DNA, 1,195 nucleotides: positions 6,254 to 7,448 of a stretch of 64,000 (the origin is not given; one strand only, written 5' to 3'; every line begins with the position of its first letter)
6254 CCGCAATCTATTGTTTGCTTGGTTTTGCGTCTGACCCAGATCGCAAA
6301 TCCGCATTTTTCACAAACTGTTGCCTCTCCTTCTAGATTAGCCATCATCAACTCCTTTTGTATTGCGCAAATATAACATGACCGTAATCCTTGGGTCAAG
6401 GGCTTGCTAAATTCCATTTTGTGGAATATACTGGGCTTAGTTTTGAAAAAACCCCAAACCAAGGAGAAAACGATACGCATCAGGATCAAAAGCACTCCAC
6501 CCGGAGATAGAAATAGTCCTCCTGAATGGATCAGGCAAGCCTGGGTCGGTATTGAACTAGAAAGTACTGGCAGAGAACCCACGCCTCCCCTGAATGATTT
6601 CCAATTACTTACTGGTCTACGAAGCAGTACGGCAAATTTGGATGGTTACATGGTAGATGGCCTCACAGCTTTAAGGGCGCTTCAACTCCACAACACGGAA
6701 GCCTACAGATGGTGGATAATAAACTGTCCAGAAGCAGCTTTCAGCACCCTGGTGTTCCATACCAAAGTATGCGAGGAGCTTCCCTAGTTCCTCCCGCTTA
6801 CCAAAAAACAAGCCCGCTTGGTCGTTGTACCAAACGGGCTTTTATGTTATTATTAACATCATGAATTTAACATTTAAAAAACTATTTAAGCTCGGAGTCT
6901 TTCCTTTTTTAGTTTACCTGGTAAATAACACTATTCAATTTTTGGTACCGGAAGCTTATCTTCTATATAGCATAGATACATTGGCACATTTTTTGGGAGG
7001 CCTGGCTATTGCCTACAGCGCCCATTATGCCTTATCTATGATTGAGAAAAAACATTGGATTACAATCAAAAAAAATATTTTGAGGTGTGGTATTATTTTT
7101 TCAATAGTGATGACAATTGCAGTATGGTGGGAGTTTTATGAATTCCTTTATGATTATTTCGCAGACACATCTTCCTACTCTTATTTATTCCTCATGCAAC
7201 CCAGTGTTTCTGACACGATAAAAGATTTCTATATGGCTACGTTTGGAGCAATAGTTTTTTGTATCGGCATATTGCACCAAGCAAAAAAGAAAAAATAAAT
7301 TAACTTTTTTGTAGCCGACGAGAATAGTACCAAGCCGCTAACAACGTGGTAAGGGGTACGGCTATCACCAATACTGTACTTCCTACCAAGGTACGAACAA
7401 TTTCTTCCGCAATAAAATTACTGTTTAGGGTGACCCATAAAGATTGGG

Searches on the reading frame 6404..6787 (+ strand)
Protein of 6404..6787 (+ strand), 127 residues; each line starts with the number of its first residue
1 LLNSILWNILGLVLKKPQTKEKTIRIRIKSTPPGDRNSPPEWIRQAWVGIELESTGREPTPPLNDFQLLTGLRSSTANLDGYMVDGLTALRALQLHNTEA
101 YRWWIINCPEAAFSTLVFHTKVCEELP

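Call 12: search_protein_families(library=pfam, proteins=[window:6404-6787:+], max_evalue=0.01)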
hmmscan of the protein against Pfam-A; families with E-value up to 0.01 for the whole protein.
window:6404-6787:+ (127 aa): 0 families

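Call 15: find_homologous_proteins(query=window:6404-6787:+, max_evalue=0.01)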
Query window:6404-6787:+: 6 candidates shared short words with the query, none scored E <= 0.01.

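Call 32: find_homologous_proteins(query=A2, max_evalue=0.001)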
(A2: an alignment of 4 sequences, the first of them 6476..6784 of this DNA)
Query A2 (4 sequences) (103 aa, profile of the alignment): 8 proteins with E <= 0.001 among 169 candidates.
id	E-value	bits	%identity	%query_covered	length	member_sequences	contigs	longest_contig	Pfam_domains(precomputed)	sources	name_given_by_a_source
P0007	3.3e-39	151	37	95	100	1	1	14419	-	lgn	-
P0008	6.1e-38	147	45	100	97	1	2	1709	-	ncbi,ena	-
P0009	5.3e-36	140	52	99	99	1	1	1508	-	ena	-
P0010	6.3e-36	140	58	100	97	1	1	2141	-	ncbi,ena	-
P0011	1.4e-32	129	54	100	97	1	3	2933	-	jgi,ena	-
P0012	1.4e-31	126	54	99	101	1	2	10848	-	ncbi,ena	-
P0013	6.7e-28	114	46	100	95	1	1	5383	-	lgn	-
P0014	4.5e-17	80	47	57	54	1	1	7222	-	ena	-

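Call 33: search_protein_families(alignment_id=A2, library=pfam, max_evalue=1)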
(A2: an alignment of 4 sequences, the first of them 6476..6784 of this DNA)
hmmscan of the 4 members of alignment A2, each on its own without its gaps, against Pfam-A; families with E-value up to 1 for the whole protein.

A. member 1, window:6476-6784:+ (103 aa): 0 families

B. families by the number of members that match (of 4 scanned): 2 families
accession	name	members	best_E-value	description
PF08381.16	BRX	1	0.017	Transcription factor regulating root and shoot growth via Pin3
PF10151.14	TMEM214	1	0.082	TMEM214, C-terminal, caspase 4 activator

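Call 34: search_protein_families(alignment_id=A2, library=ncbifam, max_evalue=1)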
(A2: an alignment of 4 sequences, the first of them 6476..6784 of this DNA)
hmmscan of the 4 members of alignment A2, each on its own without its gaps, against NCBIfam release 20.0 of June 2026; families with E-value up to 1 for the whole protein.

A. member 1, window:6476-6784:+ (103 aa): 2 families
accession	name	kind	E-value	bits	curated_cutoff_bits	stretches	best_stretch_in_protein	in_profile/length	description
NF049936.1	TriMthamethphnDioxTmpA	equivalog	0.017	13.9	400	1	33-79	194-237/366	2-trimethylaminoethylphosphonate dioxygenase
TIGR02409.1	carnitine_bodg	equivalog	0.19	10.7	414.75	1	41-78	201-238/366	gamma-butyrobetaine dioxygenase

B. families by the number of members that match (of 4 scanned): 5 families
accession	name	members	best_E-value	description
NF049936.1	TriMthamethphnDioxTmpA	1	0.017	2-trimethylaminoethylphosphonate dioxygenase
NF008577.1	PRK11536.1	1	0.092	6-hydroxyaminopurine reductase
NF011004.0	PRK14430.1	1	0.12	acylphosphatase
TIGR02409.1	carnitine_bodg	1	0.19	gamma-butyrobetaine dioxygenase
NF058504.1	TransRegCcpCBac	1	0.23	transcriptional regulator CcpC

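Call 38: find_encoding_contigs(protein=P0012, flank=4000, max_places=2)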
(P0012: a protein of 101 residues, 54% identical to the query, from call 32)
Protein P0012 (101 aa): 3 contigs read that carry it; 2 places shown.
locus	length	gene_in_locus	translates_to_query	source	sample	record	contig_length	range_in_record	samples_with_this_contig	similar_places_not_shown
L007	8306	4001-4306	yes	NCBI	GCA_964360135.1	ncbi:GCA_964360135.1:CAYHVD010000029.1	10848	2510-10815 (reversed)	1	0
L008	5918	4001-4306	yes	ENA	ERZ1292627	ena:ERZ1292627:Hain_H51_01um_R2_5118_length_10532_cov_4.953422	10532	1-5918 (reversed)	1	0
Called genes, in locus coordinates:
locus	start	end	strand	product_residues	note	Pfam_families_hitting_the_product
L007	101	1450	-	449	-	-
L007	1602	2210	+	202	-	PF04542:Sigma70_r2, PF04545:Sigma70_r4 (weak), PF08281:Sigma70_r4_2, PF00196:GerE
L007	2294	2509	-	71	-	PF03831:YjdM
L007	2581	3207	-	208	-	-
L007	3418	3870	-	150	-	-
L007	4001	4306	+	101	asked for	-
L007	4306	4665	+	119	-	-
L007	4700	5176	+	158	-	PF09997:DUF2238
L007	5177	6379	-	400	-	PF07907:YibE_F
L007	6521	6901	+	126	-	PF01475:FUR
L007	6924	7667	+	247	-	PF02535:Zip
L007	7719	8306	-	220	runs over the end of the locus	PF07987:DUF1775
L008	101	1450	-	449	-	-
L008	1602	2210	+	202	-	PF04542:Sigma70_r2, PF04545:Sigma70_r4 (weak), PF08281:Sigma70_r4_2, PF00196:GerE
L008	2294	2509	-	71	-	PF03831:YjdM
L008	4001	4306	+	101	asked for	-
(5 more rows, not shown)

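Call 39: find_encoding_contigs(protein=P0013, flank=4000, max_places=2)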
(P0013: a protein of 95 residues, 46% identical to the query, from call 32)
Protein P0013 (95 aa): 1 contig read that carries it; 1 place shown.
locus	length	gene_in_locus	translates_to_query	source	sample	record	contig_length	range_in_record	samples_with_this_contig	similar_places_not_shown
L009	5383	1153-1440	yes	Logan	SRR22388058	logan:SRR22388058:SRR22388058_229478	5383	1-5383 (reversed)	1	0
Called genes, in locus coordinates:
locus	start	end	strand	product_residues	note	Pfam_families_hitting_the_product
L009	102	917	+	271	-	-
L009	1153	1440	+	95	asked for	-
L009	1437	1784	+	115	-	-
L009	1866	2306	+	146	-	PF09997:DUF2238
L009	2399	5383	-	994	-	?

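Call 40: find_encoding_contigs(protein=P0011, flank=3000, max_places=2)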
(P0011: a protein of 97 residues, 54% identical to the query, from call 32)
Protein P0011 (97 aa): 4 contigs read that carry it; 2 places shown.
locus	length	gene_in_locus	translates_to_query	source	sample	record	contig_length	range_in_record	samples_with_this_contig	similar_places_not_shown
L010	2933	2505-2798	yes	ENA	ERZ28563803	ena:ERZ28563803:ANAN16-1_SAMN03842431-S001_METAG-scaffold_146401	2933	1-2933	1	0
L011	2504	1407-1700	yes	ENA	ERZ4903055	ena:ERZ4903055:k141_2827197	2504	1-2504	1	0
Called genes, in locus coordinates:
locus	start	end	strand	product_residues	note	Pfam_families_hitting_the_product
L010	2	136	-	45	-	?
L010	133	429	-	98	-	-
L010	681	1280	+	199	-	-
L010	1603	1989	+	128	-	-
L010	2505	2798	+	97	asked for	-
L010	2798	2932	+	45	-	?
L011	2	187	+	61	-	?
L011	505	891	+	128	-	-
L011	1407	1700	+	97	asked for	-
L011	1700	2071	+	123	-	-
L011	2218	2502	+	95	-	?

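Call 41: find_encoding_contigs(protein=P0010, flank=3000, max_places=2)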
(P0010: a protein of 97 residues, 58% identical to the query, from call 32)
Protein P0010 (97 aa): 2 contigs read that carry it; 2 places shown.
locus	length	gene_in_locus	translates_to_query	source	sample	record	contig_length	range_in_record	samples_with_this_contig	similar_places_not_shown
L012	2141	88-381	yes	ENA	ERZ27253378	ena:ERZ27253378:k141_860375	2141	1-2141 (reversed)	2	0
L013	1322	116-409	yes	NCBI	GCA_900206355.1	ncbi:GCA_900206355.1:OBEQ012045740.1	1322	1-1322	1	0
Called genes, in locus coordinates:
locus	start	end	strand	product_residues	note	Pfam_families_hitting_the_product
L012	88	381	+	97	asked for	-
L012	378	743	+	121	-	-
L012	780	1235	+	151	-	PF09997:DUF2238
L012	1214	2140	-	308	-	?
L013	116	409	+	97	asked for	-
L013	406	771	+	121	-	-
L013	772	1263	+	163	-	PF09997:DUF2238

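Call 42: predict_structure(alignment_id=A3)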
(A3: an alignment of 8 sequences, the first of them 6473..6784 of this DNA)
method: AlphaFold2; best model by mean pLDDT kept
length: 104 residues; sequences in the alignment: 8
mean_pLDDT: 85.9   pTM: 0.73
mean pLDDT of the five models: 85.9, 83.3, 81.2, 80.3, 80.1
residues with pLDDT >= 90: 59; 70-90: 24; 50-70: 21; < 50: 0
segments of 3 or more residues with pLDDT < 50: none
pLDDT, mean of each block of 10 residues (from residue 1): 92 88 96 72 62 71 95 97 92 90 93
secondary structure, 60 per line:
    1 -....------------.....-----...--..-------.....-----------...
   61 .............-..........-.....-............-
elements in order: E2-5 H18-22 E28-30 H42-46 E58-62 H63-73 H75-84 H86-90 E92-96 E100-103

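Call 43: search_protein_representatives(alignment_id=A3)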
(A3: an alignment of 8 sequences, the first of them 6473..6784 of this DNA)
Query: 8 sequences, 98 profile positions. Proteins with E-value up to 0.001 (for the whole library): 1248; up to 1e-10: 210; up to 1e-30: 3. The best 150 are listed.
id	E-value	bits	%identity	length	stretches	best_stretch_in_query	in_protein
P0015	1.0e-51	189.2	-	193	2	1-98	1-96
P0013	1.4e-38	147.0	-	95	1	1-98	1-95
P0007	5.6e-35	135.5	-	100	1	1-97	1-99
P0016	1.4e-30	121.4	-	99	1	1-97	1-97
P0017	1.9e-30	121.0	-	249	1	1-98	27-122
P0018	3.3e-28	113.8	-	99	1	1-98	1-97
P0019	6.8e-25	103.1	-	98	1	1-98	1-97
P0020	7.2e-25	103.1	-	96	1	1-97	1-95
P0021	1.7e-22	95.4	-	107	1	1-98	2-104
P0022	5.3e-22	93.8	-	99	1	1-97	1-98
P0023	5.0e-21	90.7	-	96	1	1-97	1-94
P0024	2.1e-20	88.7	-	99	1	1-97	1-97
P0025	4.1e-20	87.8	-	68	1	31-97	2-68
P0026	7.4e-20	87.0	-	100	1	1-98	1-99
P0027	9.3e-20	86.7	-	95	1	1-97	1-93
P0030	1.6e-18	82.7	-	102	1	2-98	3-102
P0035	2.0e-17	79.2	-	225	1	1-96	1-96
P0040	1.9e-16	76.0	-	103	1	1-97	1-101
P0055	6.4e-15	71.1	-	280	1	1-97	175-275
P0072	4.9e-14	68.3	-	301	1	1-97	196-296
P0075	6.5e-14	67.9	-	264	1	2-97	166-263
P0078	8.4e-14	67.6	-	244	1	1-97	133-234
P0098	1.1e-12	63.9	-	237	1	1-97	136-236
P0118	2.1e-12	63.1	-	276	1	2-97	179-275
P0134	5.8e-12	61.7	-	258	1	2-96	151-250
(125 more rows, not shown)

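Call 45: search_protein_families(library=pfam, proteins=[P0015, P0017, P0035, P0055, P0072, P0075, P0078, P0098, P0118, P0134], max_evalue=0.01)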
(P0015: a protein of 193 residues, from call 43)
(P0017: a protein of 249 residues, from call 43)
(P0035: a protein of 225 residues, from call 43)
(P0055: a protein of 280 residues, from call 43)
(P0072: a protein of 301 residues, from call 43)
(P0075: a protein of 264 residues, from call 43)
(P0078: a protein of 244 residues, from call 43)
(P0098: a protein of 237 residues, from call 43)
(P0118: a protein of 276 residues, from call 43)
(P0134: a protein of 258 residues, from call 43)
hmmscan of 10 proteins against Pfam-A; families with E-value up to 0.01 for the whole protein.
P0015 (193 aa): 0 families

P0017 (249 aa): 0 families

P0035 (225 aa): 0 families

P0055 (280 aa): 0 families

P0072 (301 aa): 0 families

P0075 (264 aa): 0 families

P0078 (244 aa): 0 families

P0098 (237 aa): 0 families

P0118 (276 aa): 0 families

P0134 (258 aa): 0 families

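Call 49: fold_search(model_id=the predicted structure, library=pdb)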
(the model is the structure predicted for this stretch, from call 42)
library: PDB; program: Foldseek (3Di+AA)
matches with E <= 10: 5; with E <= 0.001: 0
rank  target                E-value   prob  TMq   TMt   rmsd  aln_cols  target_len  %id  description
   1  2dd4_D                3.3e+00  0.04  0.26  0.24  10.2       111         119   13  Thiocyanate hydrolase (SCNase) from Thiobacillus thioparus recombinant apo-enzyme (released 2007-01-30)
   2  2dd4_G                5.6e+00  0.03  0.26  0.24  10.2       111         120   13  Thiocyanate hydrolase (SCNase) from Thiobacillus thioparus recombinant apo-enzyme (released 2007-01-30)
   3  2dd4_A                6.0e+00  0.03  0.26  0.24  10.2       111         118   13  Thiocyanate hydrolase (SCNase) from Thiobacillus thioparus recombinant apo-enzyme (released 2007-01-30)
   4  8i6n_B                7.3e+00  0.04  0.30  0.17  10.1       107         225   10  Crystal structure of Co-type nitrile hydratase mutant from Pseudomonas thermophila - L6T (released 2024-02-14)
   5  4pso_B                9.6e+00  0.01  0.13  0.08   6.8        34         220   12  Crystal structure of apeThermo-DBP-RP2 bound to ssDNA dT10 (released 2014-04-30)

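Call 50: search_solved_structures(query=A3, max_evalue=1)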
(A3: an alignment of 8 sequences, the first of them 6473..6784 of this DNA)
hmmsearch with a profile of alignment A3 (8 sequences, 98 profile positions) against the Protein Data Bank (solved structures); distinct sequences matched with E-value up to 1: 1.
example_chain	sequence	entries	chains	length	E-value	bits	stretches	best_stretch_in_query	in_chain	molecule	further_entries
1vdx_A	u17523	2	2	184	0.55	13.6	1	3-59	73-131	Hypothetical protein PH0099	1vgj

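Call 52: search_protein_families(library=padloc, proteins=[window:6473-6784:+, L007:4306-4662:+, P0030], max_evalue=0.01)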
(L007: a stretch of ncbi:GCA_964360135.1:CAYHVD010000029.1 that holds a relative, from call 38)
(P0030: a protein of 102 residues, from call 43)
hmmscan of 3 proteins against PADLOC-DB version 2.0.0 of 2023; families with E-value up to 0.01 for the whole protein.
window:6473-6784:+ (104 aa): 0 families

L007:4306-4662:+ (119 aa): 0 families

P0030 (102 aa): 0 families

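Call 53: list_cluster_members(proteins=[P0012, P0010, P0016, P0018, P0021, P0030, P0040, P0055, P0035, P0017])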
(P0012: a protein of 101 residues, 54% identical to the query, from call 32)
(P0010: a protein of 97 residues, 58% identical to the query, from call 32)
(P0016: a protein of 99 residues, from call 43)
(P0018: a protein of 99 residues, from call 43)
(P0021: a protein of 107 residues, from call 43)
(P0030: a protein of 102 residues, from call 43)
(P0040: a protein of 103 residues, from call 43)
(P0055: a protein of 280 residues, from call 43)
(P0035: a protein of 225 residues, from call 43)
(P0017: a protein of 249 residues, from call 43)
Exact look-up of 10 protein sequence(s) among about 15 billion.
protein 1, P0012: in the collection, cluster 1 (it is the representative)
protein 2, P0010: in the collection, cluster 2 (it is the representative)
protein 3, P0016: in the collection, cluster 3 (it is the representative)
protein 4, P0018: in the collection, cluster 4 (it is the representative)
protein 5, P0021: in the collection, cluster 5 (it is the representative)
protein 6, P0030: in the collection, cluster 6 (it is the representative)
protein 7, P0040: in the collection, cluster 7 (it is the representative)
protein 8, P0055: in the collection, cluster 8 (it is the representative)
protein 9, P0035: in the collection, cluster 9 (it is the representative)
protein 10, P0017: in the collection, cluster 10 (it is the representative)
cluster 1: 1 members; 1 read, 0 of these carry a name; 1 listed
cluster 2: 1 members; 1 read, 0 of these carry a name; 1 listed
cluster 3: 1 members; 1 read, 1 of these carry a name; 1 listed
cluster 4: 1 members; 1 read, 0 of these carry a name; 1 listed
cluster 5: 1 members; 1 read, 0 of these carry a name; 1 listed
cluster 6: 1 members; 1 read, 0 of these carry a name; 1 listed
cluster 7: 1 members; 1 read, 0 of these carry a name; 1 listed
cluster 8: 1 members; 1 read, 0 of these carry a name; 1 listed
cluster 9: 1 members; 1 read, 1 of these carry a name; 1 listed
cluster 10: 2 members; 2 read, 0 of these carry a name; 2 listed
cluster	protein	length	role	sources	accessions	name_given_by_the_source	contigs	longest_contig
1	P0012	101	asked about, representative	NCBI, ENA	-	-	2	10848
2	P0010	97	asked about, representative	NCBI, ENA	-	-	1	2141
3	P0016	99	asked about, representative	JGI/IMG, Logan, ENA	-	hypothetical protein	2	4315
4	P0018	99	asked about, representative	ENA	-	-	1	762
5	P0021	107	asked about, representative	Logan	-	-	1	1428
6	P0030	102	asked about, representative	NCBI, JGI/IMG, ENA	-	-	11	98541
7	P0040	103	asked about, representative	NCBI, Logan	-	-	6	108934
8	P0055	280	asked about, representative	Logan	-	-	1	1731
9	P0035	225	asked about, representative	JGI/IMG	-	hypothetical protein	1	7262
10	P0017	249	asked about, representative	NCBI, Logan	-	-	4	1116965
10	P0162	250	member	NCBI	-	-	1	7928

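Call 61: find_encoding_contigs(protein=P0030, flank=5000, max_places=3)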
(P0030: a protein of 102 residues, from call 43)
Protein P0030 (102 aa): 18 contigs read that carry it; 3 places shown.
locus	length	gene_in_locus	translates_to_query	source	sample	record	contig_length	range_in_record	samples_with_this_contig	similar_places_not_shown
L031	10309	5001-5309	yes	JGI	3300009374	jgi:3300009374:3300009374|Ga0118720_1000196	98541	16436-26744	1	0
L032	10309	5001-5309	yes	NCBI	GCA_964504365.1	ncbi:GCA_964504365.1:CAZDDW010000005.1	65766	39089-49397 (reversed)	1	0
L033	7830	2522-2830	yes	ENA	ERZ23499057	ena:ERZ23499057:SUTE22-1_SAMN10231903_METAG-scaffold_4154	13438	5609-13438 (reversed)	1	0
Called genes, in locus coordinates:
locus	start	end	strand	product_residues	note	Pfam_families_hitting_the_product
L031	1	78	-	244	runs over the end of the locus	PF00535:Glycos_transf_2, PF10111:Glyco_tranf_2_2 (faint), PF13641:Glyco_tranf_2_3 (weak)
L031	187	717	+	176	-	-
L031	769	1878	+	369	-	PF05958:tRNA_U5-meth_tr, PF02475:TRM5-TYW2_MTfase, PF03602:Cons_hypoth95 (weak), PF06325:PrmA (weak), PF09445:Methyltransf_15, PF13649:Methyltransf_25 (weak), PF13847:Methyltransf_31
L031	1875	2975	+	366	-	PF07907:YibE_F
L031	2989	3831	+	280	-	PF00350:Dynamin_N (faint), PF01926:MMR_HSR1, PF02421:FeoB_N, PF03193:RsgA_GTPase (faint), PF04548:AIG1, PF00009:GTP_EFTU, PF07650:KH_2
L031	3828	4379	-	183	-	-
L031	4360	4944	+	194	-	-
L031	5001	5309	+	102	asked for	-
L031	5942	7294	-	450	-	PF00753:Lactamase_B, PF23023:Anti-Pycsar_Apyc1 (weak), PF12706:Lactamase_B_2, PF16661:Lactamase_B_6, PF10996:Beta-Casp, PF07521:RMMBL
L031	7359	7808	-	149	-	PF07884:VKOR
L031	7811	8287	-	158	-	-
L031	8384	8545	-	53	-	-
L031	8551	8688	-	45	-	-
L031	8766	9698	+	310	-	PF03133:TTL (faint), PF14397:ATPgrasp_ST (faint), PF02655:ATP-grasp_3, PF02786:CPSase_L_D2 (weak), PF02955:GSH-S_ATP, PF08443:RimK, PF02222:ATP-grasp (weak), PF07478:Dala_Dala_lig_C (weak)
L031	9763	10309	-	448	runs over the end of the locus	PF22053:DUF6938 (weak)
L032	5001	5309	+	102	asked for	-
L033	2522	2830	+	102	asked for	-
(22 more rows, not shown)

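Call 62: find_encoding_contigs(protein=P0040, flank=5000, max_places=3)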
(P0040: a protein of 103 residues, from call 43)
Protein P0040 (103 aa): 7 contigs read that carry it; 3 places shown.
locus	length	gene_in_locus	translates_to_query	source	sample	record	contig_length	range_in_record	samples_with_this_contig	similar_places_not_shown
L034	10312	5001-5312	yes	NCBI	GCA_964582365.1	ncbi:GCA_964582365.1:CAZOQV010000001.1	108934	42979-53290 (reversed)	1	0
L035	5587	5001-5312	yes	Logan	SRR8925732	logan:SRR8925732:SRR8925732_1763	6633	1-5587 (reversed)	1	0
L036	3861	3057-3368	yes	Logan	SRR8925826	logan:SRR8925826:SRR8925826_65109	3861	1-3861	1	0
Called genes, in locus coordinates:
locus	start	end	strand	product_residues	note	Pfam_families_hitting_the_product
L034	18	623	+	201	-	PF00702:Hydrolase (weak)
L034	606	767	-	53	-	-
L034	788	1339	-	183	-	-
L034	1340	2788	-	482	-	PF02934:GatB_N, PF02637:GatB_Yqey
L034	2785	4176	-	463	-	PF01425:Amidase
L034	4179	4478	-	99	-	PF02686:GatC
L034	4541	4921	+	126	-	PF07883:Cupin_2 (weak)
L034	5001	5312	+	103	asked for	-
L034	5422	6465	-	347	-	PF02388:FemAB, PF13480:Acetyltransf_6, PF02388:FemAB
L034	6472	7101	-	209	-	PF02698:DUF218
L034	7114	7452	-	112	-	-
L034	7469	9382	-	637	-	PF00580:UvrD-helicase, PF13245:AAA_19, PF13604:AAA_30 (faint), PF01443:Viral_helicase1 (faint), PF13361:UvrD_C, PF13538:UvrD_C_2 (faint)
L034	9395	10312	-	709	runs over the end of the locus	PF10060:DUF2298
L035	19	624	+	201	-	PF00702:Hydrolase (weak)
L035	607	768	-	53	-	-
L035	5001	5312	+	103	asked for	-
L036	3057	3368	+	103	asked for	-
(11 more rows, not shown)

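Call 63: find_encoding_contigs(protein=P0017, flank=5000, max_places=2)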
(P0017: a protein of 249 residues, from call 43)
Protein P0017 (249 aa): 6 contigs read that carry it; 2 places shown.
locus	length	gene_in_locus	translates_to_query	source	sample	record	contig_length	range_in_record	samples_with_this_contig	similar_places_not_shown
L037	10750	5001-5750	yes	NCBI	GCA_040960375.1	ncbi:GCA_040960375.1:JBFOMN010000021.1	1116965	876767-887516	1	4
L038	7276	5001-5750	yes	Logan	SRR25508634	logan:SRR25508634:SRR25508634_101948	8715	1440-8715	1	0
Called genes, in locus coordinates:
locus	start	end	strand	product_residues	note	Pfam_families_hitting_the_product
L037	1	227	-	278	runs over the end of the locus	PF00535:Glycos_transf_2, PF13641:Glyco_tranf_2_3, PF13632:Glyco_trans_2_3 (weak)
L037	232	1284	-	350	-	PF00535:Glycos_transf_2, PF13641:Glyco_tranf_2_3, PF13632:Glyco_trans_2_3 (faint)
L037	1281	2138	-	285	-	PF00535:Glycos_transf_2, PF13641:Glyco_tranf_2_3, PF13632:Glyco_trans_2_3 (weak)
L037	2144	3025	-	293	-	PF12705:PDDEXK_1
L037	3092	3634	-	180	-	PF01625:PMSR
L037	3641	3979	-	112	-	PF01741:MscL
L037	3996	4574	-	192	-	PF01863:YgjP-like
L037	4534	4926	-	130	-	PF00903:Glyoxalase, PF22677:Ble-like_N (weak)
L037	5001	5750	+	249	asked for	-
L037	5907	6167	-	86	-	PF03083:MtN3_slv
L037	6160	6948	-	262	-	PF00795:CN_hydrolase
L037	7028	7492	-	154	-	PF00583:Acetyltransf_1, PF13673:Acetyltransf_10, PF13420:Acetyltransf_4, PF13508:Acetyltransf_7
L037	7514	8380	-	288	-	PF01636:APH, PF01633:Choline_kinase (weak)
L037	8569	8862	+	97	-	-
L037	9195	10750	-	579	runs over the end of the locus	PF00664:ABC_membrane, PF02463:SMC_N (weak), PF00005:ABC_tran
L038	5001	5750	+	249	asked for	-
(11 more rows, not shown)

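Call 75: search_dna_similar(query=window:6473-6784:+, collection=plasmids, mode=protein, max_evalue=0.001, max_rows=10)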
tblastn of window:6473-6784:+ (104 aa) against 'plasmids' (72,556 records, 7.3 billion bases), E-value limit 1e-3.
No match.

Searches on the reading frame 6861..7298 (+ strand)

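Call 12: search_protein_families(library=pfam, proteins=[window:6861-7298:+], max_evalue=0.01)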
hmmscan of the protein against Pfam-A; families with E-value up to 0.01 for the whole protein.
window:6861-7298:+ (145 aa): 1 family
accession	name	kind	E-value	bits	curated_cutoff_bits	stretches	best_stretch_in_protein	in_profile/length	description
PF09997.14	DUF2238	-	0.00024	21.4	26.4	1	39-126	60-140/140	Predicted membrane protein (DUF2238)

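Call 52: search_protein_families(library=padloc, proteins=[window:6861-7295:+], max_evalue=0.01)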
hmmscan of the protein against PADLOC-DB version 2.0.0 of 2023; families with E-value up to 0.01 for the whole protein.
window:6861-7295:+ (145 aa): 0 families
